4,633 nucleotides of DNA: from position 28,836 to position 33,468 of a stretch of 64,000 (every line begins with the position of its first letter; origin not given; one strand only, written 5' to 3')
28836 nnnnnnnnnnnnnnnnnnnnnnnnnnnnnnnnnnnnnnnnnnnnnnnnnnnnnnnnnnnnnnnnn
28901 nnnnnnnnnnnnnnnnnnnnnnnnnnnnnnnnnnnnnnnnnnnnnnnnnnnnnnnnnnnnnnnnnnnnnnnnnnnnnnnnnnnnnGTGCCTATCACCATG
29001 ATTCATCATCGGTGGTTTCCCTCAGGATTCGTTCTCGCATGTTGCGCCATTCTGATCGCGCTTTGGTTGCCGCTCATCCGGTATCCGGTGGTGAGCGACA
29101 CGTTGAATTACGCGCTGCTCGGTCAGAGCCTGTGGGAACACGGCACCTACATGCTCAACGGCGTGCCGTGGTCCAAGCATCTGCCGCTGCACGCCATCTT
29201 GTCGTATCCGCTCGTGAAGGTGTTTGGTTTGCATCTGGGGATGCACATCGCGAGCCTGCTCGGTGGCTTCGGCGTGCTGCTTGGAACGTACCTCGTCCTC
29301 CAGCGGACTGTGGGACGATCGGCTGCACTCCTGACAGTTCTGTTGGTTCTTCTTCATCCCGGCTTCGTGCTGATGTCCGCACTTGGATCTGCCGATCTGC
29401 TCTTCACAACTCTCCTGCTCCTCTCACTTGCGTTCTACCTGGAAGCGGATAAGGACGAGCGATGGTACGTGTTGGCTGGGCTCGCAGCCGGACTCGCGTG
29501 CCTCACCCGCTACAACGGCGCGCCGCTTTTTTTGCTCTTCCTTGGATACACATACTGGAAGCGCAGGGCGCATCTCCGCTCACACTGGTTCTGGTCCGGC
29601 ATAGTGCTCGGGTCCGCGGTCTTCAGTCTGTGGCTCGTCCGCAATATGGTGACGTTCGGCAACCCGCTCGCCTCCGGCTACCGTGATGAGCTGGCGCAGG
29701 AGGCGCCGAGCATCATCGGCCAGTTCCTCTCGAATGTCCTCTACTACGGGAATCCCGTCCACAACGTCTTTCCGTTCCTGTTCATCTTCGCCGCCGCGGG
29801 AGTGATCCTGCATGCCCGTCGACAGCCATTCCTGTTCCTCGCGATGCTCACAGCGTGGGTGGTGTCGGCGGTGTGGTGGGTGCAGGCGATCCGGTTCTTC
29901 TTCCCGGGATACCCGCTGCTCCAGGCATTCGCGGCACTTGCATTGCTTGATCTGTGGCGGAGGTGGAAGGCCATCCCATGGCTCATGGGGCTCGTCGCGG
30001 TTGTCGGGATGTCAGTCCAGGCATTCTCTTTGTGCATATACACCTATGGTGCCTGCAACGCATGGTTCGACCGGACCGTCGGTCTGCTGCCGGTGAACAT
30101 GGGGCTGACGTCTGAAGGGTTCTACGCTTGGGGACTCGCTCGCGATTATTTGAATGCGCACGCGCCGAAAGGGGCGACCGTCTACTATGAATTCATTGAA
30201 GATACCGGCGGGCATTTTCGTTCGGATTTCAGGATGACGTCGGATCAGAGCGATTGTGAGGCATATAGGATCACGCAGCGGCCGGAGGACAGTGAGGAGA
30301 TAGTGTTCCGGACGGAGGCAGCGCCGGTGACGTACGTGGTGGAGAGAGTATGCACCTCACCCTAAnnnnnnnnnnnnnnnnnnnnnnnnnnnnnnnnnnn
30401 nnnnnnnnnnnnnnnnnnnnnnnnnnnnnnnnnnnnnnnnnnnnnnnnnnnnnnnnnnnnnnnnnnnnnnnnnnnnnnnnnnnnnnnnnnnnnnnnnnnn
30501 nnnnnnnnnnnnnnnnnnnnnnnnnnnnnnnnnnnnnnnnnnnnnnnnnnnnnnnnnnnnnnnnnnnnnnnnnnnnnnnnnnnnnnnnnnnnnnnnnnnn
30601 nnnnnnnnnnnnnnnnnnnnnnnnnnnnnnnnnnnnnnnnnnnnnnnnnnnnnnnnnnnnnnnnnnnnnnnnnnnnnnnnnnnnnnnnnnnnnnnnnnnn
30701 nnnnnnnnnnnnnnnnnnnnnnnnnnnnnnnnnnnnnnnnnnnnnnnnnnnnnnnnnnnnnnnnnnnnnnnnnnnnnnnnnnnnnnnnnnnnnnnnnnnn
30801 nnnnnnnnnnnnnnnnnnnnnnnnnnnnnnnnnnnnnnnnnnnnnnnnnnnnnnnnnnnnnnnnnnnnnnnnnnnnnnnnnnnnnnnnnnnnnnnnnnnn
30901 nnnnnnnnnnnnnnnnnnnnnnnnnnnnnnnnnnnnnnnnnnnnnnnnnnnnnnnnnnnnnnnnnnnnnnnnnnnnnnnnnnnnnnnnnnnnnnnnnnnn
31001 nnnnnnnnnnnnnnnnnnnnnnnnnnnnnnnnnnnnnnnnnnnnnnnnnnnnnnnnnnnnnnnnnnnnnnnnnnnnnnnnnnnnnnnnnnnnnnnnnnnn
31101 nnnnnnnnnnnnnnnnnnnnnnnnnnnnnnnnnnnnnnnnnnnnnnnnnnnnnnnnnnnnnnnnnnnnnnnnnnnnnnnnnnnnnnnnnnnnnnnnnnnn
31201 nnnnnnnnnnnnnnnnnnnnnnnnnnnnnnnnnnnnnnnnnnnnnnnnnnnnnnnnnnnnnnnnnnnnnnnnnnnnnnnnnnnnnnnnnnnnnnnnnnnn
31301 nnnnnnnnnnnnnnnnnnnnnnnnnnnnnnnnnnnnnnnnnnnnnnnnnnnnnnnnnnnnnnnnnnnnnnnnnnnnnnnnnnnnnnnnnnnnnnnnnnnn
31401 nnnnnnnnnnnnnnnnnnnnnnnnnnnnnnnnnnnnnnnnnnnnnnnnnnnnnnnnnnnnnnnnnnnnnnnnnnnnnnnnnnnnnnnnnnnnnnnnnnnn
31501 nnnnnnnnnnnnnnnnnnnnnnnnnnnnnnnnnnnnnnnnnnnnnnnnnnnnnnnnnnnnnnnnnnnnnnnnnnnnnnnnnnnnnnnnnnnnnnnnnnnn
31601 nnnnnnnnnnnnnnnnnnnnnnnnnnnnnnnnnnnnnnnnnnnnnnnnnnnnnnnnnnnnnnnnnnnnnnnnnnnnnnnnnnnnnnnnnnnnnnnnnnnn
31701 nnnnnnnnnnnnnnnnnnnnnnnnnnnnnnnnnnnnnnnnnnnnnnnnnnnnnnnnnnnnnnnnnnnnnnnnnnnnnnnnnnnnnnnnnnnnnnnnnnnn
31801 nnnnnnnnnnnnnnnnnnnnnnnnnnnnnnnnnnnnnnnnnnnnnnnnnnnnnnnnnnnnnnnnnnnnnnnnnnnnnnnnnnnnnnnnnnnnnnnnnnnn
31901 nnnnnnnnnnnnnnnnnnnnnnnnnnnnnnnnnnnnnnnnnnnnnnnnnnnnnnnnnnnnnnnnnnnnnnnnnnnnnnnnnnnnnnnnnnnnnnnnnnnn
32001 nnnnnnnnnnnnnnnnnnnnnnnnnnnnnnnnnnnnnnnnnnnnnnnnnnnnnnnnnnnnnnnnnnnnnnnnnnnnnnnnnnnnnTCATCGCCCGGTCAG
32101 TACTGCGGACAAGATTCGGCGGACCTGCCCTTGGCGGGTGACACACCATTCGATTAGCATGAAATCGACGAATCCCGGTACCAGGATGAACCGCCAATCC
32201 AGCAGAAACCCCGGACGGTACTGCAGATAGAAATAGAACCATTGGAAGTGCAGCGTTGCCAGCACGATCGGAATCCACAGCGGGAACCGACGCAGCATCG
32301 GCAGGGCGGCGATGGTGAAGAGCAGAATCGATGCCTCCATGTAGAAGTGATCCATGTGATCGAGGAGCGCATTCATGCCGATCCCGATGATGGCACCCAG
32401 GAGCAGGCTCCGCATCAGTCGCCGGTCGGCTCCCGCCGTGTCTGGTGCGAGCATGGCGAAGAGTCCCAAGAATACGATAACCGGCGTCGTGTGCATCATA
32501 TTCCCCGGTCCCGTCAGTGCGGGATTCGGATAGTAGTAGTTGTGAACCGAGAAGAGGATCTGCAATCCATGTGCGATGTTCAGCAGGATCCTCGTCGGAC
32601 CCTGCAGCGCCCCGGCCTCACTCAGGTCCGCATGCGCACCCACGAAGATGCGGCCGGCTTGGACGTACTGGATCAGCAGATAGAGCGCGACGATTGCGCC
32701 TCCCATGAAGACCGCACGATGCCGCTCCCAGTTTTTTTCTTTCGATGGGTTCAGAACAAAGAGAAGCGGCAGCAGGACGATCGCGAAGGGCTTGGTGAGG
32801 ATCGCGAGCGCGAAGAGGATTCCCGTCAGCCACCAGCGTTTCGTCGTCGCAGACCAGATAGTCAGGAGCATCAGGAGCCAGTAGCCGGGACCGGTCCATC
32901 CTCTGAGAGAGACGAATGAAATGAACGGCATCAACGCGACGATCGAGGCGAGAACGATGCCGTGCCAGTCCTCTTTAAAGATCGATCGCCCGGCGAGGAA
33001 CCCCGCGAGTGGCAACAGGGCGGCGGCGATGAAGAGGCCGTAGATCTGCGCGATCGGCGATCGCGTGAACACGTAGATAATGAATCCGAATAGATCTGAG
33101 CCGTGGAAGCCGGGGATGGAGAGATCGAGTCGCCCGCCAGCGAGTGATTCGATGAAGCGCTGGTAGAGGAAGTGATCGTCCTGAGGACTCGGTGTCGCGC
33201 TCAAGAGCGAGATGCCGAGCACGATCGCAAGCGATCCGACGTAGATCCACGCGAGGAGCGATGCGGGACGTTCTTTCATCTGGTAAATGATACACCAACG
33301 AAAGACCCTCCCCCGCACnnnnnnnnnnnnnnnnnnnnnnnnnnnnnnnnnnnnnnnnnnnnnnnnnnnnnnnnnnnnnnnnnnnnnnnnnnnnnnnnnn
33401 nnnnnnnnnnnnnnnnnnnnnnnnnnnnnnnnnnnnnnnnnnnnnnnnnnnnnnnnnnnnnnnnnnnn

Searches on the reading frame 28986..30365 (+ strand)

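Call 22: search_protein_families(library=pfam, proteins=[window:28986-30365:+], max_evalue=0.001)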
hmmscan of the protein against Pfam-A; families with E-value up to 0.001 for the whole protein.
window:28986-30365:+ (459 aa): 2 families
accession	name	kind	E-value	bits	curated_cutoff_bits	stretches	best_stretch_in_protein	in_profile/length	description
PF13231.12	PMT_2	-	7.3e-15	56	26.1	1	84-216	22-157/160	Dolichyl-phosphate-mannose-protein mannosyltransferase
PF02366.24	PMT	-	9.4e-07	29.1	22.7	1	91-193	91-200/245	Dolichyl-phosphate-mannose-protein mannosyltransferase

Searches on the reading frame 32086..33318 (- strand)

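Call 19: search_protein_families(library=pfam, proteins=[window:32086-33318:-], max_evalue=0.001)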
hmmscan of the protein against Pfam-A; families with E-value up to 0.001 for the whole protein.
window:32086-33318:- (410 aa): 1 family
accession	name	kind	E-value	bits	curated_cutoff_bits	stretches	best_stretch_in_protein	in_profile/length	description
PF09594.16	GT87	-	6.4e-05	23.2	25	1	77-311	7-231/237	Glycosyltransferase family 87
